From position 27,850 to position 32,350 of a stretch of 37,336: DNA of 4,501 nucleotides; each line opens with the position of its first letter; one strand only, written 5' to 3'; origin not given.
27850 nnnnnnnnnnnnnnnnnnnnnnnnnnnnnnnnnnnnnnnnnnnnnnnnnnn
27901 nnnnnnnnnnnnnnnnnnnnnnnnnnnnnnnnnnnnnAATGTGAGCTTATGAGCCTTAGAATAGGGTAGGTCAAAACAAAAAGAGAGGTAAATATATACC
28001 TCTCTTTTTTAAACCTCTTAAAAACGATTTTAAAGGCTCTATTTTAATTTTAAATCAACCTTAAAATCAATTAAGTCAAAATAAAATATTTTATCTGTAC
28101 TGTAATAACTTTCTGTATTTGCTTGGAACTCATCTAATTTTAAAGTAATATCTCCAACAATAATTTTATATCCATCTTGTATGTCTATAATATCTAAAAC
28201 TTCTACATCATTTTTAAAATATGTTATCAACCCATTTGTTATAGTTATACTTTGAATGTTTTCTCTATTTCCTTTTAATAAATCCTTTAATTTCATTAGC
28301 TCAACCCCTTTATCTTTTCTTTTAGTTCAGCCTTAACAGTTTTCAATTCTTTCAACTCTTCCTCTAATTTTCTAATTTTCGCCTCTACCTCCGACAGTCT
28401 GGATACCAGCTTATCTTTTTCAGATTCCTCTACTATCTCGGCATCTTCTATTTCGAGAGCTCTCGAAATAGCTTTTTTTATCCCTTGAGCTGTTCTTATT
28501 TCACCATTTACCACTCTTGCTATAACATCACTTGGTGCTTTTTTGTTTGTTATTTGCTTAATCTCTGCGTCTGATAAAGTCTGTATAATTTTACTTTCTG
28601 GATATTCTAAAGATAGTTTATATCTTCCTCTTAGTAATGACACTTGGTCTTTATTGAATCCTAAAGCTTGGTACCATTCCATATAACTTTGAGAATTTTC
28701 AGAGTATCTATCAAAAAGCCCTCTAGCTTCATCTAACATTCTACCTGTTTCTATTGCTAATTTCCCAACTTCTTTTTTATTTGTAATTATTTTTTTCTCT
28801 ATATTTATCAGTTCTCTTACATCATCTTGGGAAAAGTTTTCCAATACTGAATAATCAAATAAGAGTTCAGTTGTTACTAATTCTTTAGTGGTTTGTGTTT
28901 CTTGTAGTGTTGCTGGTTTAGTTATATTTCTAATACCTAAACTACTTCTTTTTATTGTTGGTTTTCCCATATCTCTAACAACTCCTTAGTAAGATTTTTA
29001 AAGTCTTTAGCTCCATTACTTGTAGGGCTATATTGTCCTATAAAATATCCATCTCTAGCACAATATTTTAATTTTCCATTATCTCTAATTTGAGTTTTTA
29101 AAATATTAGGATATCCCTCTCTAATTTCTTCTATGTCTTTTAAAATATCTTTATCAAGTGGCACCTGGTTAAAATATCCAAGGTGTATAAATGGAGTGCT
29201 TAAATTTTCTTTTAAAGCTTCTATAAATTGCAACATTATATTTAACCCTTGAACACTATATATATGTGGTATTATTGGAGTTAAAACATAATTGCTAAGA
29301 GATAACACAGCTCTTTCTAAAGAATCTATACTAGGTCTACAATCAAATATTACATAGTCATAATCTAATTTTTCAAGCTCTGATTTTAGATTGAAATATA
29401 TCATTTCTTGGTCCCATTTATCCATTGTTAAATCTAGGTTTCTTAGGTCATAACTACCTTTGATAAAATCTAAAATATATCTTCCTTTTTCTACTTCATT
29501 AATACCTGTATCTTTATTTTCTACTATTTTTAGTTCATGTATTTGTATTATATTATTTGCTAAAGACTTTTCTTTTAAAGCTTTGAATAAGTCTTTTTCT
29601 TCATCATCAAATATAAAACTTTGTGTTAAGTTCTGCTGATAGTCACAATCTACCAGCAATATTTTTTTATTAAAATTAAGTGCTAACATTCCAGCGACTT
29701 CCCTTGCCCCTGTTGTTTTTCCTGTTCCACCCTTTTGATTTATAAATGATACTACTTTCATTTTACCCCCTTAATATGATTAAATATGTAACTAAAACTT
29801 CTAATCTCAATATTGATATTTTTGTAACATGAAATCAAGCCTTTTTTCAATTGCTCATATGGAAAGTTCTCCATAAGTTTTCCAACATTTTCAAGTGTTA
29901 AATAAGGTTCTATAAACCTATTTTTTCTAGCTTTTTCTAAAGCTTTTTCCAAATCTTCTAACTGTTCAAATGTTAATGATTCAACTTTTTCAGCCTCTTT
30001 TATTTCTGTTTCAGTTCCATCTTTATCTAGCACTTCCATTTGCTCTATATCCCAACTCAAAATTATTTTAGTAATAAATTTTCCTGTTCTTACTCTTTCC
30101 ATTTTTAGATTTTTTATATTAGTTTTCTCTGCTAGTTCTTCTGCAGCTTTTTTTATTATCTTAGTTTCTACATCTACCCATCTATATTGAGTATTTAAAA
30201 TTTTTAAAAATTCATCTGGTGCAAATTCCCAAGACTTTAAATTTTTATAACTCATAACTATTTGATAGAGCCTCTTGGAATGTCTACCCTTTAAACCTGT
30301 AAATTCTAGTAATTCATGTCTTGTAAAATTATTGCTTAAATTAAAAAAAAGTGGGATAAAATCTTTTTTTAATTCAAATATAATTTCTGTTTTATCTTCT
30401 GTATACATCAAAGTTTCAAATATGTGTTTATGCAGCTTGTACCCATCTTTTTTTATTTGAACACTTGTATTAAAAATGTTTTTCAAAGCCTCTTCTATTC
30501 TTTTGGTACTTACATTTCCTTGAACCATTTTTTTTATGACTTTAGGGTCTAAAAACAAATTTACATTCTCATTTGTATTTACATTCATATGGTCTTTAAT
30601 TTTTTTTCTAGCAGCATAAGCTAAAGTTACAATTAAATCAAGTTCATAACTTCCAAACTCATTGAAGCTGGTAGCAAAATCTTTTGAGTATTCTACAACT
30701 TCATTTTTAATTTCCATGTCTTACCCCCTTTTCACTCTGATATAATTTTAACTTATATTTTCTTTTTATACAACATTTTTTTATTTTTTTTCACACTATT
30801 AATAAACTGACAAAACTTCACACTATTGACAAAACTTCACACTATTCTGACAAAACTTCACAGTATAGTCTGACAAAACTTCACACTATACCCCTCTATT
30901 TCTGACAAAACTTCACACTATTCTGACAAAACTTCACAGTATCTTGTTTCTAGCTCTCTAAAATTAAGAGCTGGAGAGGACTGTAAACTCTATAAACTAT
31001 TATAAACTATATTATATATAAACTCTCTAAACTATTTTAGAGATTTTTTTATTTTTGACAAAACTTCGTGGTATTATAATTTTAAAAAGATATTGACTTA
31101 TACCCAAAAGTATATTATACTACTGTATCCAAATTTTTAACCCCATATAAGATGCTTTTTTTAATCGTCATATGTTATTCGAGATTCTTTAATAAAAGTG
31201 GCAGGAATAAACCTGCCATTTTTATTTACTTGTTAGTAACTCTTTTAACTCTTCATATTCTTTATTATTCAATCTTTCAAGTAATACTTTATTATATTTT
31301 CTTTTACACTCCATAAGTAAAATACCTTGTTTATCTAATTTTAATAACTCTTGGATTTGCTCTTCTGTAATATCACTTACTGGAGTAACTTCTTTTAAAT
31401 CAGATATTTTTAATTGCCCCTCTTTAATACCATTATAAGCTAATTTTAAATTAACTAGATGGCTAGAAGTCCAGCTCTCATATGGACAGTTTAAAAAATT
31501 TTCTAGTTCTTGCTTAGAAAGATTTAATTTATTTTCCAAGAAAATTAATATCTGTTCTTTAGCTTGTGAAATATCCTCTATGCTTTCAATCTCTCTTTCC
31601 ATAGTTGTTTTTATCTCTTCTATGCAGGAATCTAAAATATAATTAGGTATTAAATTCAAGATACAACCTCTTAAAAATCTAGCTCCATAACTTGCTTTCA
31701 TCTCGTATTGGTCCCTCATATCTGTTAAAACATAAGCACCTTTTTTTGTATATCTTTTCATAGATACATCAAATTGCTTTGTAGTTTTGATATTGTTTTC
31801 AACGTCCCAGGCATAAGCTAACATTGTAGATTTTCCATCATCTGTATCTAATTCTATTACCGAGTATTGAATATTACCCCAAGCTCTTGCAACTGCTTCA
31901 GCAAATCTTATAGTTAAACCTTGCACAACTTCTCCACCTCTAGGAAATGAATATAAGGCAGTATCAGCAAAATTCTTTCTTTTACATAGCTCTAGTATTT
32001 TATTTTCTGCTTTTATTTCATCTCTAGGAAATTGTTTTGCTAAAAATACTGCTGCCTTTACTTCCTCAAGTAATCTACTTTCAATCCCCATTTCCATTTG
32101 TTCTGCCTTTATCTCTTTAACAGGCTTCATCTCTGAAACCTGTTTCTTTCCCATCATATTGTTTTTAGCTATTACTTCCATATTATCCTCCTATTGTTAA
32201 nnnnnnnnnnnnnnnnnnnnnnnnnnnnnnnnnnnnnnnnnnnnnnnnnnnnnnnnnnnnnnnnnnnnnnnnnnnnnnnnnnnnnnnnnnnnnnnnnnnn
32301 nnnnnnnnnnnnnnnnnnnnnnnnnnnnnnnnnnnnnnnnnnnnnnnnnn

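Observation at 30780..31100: Iteron-type origin: six tandem 21-bp repeats, one distal copy, and a TAAACT-rich AT tract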

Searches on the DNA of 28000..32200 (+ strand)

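Call 9: search_dna_similar(query=window:28000-32200:+, collection=phages, mode=near, max_rows=25)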
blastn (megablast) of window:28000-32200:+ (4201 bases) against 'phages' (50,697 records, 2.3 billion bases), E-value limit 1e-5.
No match.

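Call 10: search_dna_similar(query=window:28000-32200:+, collection=plasmids, mode=near, max_rows=25)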
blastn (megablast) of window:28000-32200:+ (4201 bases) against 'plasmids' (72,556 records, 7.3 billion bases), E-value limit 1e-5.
No match.

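Call 35: search_rna_families(source=window, start=30600, end=31400, threshold=evalue, max_evalue=1)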
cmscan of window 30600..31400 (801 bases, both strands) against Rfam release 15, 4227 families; matches with E-value up to 1: 4.
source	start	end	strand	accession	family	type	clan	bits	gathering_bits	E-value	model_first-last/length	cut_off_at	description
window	31157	31228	+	RF02551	DapZ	Cis-reg;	-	22.9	56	0.16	1-78/78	no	ABC transporter regulator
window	31187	31262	-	RF02029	sraA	Gene; sRNA;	-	22.5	56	0.66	1-95/95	no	sraA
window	31023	31046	+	RF01354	CRISPR-DR45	Gene; CRISPR;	-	20.9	37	0.77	1-24/24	no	CRISPR RNA direct repeat element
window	31191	31230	-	RF00166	PrrB_RsmZ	Gene; sRNA;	CL00106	15.1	44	0.55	95-132/133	no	PrrB/RsmZ RNA family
